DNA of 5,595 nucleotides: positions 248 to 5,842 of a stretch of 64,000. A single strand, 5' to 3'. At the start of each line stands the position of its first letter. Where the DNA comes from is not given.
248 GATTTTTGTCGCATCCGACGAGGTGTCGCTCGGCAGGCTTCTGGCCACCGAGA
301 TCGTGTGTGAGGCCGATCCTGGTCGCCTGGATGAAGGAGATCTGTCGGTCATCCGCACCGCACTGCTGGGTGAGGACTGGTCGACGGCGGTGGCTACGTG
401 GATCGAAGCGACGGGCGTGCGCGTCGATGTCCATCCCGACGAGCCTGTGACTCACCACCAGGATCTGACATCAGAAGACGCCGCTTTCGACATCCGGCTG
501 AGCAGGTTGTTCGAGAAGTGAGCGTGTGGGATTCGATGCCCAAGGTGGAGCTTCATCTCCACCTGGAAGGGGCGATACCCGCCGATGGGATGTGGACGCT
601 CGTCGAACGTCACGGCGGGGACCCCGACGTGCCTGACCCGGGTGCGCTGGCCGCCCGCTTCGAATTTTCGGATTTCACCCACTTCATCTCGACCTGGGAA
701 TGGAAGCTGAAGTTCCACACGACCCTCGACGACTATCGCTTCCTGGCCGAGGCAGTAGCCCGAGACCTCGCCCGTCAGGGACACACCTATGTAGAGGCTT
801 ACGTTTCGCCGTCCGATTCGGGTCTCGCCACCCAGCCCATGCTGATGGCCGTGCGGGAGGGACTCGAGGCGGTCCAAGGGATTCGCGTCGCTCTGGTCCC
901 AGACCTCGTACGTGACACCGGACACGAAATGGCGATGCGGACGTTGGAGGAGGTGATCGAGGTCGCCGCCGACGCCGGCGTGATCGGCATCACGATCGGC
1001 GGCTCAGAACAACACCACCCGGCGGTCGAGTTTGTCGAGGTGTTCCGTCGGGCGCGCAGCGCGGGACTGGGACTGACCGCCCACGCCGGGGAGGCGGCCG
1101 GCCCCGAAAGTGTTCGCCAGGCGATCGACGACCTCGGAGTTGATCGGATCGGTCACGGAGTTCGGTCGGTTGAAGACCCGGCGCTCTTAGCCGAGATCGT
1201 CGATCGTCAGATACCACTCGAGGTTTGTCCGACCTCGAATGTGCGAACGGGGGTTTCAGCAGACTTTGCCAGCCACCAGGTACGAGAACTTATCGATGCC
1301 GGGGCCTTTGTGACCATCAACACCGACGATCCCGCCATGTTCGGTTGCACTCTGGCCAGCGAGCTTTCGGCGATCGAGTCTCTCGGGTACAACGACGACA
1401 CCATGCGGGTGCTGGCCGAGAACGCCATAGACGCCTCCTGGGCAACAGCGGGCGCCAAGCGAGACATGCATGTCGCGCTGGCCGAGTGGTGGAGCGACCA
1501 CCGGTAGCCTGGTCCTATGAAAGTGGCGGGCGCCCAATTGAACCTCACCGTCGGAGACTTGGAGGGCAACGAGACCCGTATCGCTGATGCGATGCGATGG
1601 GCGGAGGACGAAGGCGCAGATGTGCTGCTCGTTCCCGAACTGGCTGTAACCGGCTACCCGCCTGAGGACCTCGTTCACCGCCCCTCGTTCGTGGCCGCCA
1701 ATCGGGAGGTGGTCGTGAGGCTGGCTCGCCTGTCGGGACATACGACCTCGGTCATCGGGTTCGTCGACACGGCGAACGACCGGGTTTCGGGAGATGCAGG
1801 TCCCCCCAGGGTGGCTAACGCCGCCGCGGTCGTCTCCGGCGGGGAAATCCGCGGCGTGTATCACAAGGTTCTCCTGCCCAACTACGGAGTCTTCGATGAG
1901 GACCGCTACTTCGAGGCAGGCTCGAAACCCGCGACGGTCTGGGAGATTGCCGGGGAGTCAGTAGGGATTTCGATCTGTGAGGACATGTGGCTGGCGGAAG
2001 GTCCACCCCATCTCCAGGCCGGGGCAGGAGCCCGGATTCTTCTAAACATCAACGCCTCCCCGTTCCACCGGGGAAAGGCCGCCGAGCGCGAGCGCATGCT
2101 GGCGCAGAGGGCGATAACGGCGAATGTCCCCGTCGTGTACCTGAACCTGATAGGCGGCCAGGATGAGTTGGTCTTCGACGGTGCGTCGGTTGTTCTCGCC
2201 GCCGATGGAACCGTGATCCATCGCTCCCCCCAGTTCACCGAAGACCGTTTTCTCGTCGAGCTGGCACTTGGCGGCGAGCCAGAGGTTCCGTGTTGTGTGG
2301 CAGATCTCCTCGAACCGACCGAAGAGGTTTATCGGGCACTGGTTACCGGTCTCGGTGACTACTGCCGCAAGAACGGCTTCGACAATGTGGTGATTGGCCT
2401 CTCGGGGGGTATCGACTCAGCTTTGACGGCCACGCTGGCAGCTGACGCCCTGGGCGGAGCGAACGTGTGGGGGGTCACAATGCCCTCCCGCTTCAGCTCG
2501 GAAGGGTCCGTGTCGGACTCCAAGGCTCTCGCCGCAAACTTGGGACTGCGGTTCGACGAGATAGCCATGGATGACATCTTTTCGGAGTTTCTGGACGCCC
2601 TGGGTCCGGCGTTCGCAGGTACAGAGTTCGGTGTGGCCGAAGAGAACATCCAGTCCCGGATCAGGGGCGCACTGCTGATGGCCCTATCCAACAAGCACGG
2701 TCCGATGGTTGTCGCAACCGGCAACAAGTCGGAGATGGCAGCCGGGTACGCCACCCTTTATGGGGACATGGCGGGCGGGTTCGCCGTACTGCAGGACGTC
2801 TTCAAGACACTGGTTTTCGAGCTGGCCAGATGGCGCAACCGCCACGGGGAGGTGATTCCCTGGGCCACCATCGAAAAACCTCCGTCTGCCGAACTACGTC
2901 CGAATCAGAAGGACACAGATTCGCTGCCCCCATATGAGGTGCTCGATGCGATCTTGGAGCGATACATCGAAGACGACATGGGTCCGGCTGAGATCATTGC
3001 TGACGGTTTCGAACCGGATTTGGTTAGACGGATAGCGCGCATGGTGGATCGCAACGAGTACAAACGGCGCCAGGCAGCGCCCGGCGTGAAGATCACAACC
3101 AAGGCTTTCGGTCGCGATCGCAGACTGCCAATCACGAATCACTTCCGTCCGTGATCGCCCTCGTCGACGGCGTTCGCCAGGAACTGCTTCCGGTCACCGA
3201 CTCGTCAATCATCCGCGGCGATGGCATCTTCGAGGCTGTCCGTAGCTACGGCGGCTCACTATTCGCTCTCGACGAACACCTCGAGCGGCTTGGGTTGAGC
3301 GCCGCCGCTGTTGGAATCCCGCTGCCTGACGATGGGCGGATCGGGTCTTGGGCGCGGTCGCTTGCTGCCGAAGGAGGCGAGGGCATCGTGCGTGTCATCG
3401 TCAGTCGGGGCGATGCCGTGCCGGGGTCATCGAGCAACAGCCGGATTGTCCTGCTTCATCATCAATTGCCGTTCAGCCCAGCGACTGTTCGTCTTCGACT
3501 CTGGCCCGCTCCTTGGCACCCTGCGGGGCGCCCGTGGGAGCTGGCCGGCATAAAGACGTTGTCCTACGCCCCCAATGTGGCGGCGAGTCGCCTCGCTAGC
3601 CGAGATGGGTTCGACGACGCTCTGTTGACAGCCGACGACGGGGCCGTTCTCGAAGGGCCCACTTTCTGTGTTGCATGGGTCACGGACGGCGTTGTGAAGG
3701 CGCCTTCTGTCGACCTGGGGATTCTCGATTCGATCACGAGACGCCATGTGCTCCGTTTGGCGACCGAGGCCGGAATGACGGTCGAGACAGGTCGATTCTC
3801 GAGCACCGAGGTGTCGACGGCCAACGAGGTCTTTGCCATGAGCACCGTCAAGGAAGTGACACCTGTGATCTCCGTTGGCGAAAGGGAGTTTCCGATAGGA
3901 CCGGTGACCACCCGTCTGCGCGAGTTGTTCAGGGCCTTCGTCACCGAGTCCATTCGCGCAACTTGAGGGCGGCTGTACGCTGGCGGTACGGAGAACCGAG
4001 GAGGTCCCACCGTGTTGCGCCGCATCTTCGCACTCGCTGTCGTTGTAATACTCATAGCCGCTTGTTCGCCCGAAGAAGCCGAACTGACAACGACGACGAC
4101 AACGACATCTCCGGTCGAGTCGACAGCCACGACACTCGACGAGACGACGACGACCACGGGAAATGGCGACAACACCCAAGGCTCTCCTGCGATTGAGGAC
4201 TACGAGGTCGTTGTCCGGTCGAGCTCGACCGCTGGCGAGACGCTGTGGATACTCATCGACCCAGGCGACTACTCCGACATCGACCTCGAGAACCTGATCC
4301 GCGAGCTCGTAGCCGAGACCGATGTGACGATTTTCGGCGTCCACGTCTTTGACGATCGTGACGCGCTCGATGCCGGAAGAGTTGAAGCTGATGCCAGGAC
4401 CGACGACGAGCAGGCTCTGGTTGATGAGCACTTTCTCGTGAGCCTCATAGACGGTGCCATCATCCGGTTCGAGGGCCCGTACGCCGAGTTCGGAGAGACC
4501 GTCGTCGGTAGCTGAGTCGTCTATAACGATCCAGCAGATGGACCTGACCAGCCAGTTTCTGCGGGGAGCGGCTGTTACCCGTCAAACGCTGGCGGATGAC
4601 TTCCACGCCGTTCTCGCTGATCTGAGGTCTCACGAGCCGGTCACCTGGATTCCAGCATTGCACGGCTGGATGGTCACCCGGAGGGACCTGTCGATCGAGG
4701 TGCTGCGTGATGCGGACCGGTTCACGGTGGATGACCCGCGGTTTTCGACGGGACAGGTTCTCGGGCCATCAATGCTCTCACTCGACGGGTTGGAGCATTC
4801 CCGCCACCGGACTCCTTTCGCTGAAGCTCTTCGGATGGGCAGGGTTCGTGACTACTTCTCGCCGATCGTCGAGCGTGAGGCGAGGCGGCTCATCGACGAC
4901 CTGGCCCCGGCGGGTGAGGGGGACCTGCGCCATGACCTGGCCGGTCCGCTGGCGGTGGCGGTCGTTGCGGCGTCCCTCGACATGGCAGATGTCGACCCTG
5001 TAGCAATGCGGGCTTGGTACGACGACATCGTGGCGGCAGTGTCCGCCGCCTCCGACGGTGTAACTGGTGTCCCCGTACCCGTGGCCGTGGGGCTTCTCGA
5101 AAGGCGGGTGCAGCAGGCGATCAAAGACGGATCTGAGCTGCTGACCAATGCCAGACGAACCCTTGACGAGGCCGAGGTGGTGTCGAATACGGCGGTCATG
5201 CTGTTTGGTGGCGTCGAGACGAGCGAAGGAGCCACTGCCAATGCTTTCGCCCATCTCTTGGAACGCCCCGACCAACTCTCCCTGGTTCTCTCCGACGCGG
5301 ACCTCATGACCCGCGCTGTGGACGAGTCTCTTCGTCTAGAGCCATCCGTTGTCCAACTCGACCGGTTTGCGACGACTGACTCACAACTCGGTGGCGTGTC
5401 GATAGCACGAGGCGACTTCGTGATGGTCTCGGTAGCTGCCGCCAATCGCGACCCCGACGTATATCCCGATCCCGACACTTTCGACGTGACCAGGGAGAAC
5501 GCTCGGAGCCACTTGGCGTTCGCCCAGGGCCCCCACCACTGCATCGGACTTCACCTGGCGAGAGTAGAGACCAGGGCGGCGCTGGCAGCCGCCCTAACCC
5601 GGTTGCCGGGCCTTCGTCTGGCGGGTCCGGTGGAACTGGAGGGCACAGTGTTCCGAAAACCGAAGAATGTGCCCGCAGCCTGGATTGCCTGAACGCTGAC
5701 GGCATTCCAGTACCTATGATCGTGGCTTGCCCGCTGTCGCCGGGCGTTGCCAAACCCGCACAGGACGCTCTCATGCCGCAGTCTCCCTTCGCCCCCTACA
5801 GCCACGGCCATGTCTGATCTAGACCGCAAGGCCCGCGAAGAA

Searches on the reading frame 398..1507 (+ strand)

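Call 53: search_protein_families(library=pfam, proteins=[window:398-1507:+], max_evalue=0.01)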
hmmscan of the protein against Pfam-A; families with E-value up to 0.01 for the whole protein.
window:398-1507:+ (369 aa): 2 families
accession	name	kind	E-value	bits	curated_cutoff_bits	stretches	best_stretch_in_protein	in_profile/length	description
PF00962.28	A_deaminase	-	9e-71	239.1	27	1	48-359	1-325/330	Adenosine deaminase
PF01979.26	Amidohydro_1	-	1.4e-06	28.2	25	1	97-319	22-260/345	Amidohydrolase family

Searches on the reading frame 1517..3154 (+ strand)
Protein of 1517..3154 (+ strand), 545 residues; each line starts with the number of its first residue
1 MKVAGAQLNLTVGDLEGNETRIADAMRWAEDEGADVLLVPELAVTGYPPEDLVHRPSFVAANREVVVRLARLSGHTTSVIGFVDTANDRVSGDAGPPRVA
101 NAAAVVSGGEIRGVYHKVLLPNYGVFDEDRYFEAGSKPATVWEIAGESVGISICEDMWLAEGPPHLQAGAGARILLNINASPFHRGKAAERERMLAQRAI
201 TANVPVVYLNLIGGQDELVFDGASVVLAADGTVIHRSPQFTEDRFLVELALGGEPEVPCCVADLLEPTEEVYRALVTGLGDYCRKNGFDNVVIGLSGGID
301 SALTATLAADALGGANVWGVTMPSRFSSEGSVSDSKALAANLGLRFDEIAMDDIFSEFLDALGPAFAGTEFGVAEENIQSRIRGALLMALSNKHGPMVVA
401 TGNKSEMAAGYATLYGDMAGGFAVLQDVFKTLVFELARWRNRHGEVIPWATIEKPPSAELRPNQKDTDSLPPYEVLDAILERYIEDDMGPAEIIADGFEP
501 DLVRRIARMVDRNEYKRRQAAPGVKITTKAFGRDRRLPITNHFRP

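Call 53: search_protein_families(library=pfam, proteins=[window:1517-3154:+], max_evalue=0.01)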
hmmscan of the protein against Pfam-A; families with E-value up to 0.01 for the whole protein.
window:1517-3154:+ (545 aa): 3 families
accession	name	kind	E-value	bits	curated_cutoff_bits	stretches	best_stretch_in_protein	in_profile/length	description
PF02540.23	NAD_synthase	-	2e-71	240.4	21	1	272-520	2-242/242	NAD synthase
PF00795.27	CN_hydrolase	-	7.1e-25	88.2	23.2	1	2-250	1-247/256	Carbon-nitrogen hydrolase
PF03054.22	tRNA_Me_trans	-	0.0034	17.5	20.6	1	290-328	2-38/202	tRNA methyl transferase HUP domain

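Call 83: find_homologous_proteins(query=window:1517-3154:+, max_evalue=1e-100)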
Query window:1517-3154:+ (545 aa): 7999 proteins with E <= 1e-100 among 8000 candidates; the best 120 are listed.
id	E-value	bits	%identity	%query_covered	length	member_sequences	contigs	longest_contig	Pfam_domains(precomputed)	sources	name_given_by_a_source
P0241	0.0e+0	1214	99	100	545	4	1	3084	PF00795.28,PF02540.24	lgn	-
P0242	0.0e+0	1187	97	100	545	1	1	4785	PF00795.28,PF02540.24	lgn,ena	-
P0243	0.0e+0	1160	95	100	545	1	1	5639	PF00795.28,PF02540.24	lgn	-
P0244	0.0e+0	1144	93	100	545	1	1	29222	PF00795.28,PF02540.24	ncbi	-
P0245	0.0e+0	1119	91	100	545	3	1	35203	PF00795.28,PF02540.24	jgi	jgi:NAD+ synthase (glutamine-hydrolysing)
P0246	0.0e+0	1018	83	100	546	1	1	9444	PF00795.28,PF02540.24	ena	-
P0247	0.0e+0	1009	82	100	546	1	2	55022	PF00795.28,PF02540.24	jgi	jgi:NAD+ synthase (glutamine-hydrolysing)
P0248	2.4e-298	1008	82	100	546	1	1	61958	PF00795.28,PF02540.24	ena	-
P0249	2.5e-298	1008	83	100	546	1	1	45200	PF00795.28,PF02540.24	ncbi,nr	ncbi:MAG TPA: NAD+ synthase [Acidimicrobiia bacterium]|nr:NAD+ synthase [Acidimicrobiia bacterium]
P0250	8.0e-298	1007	82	100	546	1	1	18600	PF00795.28,PF02540.24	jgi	jgi:NAD+ synthase (glutamine-hydrolysing)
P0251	6.9e-296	1000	81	100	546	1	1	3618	PF00795.28,PF02540.24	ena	-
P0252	2.5e-295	998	82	100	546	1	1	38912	PF00795.28,PF02540.24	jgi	jgi:NAD+ synthase (glutamine-hydrolysing)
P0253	8.3e-295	997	82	100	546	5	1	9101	PF00795.28,PF02540.24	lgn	-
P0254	1.8e-294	995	82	100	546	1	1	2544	PF00795.28,PF02540.24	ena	-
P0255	1.1e-293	993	81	100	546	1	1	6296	PF00795.28,PF02540.24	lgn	-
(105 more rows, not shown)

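Call 84: find_encoding_contigs(protein=P0248, flank=10000, max_places=1)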
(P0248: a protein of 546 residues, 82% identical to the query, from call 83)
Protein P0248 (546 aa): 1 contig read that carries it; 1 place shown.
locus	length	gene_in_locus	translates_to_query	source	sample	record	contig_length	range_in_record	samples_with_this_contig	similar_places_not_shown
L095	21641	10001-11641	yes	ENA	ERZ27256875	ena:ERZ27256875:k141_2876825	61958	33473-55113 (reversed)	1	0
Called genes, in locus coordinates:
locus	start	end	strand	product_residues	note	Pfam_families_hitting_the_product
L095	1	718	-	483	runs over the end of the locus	PF03055:RPE65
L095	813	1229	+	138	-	PF13924:Lipocalin_5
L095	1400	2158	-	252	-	PF00296:Bac_luciferase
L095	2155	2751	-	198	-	PF00440:TetR_N, PF08359:TetR_C_4 (faint), PF17932:TetR_C_24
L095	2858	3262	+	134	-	PF11731:Cdd1 (faint), PF14520:HHH_5 (faint), PF14229:DUF4332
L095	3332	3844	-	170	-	PF07382:HC2 (weak)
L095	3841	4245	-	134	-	PF13560:HTH_31, PF12844:HTH_19, PF01381:HTH_3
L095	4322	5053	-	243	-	PF01988:VIT1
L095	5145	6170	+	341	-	PF02826:2-Hacid_dh_C (weak), PF03446:NAD_binding_2 (weak), PF03807:F420_oxidored (weak), PF02153:PDH_N, PF20463:PDH_C, PF01842:ACT (weak)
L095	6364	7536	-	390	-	PF01546:Peptidase_M20, PF07687:M20_dimer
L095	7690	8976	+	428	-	PF01555:N6_N4_Mtase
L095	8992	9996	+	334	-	PF00962:A_deaminase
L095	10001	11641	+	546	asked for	PF00795:CN_hydrolase, PF02540:NAD_synthase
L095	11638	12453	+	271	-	PF01063:Aminotran_4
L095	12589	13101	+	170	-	-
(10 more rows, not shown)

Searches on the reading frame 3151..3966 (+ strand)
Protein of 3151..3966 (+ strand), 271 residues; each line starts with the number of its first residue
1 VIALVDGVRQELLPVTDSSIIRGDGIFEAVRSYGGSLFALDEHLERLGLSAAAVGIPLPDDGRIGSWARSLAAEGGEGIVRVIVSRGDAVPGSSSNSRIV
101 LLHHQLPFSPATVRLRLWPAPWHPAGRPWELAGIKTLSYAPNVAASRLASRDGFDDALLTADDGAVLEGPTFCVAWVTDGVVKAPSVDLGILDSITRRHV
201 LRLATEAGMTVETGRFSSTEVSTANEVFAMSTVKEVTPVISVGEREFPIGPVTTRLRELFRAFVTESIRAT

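Call 53: search_protein_families(library=pfam, proteins=[window:3151-3966:+], max_evalue=0.01)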
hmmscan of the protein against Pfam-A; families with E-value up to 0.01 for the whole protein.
window:3151-3966:+ (271 aa): 1 family
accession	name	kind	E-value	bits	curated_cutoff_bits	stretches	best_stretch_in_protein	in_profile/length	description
PF01063.24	Aminotran_4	-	9.2e-47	160.2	28.5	1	25-241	1-222/223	Amino-transferase class IV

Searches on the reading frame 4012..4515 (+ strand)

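Call 53: search_protein_families(library=pfam, proteins=[window:4012-4515:+], max_evalue=0.01)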
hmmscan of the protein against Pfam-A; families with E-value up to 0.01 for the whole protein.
window:4012-4515:+ (167 aa): 1 family
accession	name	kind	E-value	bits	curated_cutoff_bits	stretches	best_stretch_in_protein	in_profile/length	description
PF21827.1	New_glue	-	0.00061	19.9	31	1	4-55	3-59/94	New glue protein family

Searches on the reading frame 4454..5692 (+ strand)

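Call 53: search_protein_families(library=pfam, proteins=[window:4454-5692:+], max_evalue=0.01)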
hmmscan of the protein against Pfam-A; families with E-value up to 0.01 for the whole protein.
window:4454-5692:+ (412 aa): 1 family
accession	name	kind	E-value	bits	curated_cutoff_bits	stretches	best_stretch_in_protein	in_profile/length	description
PF00067.27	p450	-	1.6e-29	103.5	22.8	1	225-383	240-431/462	Cytochrome P450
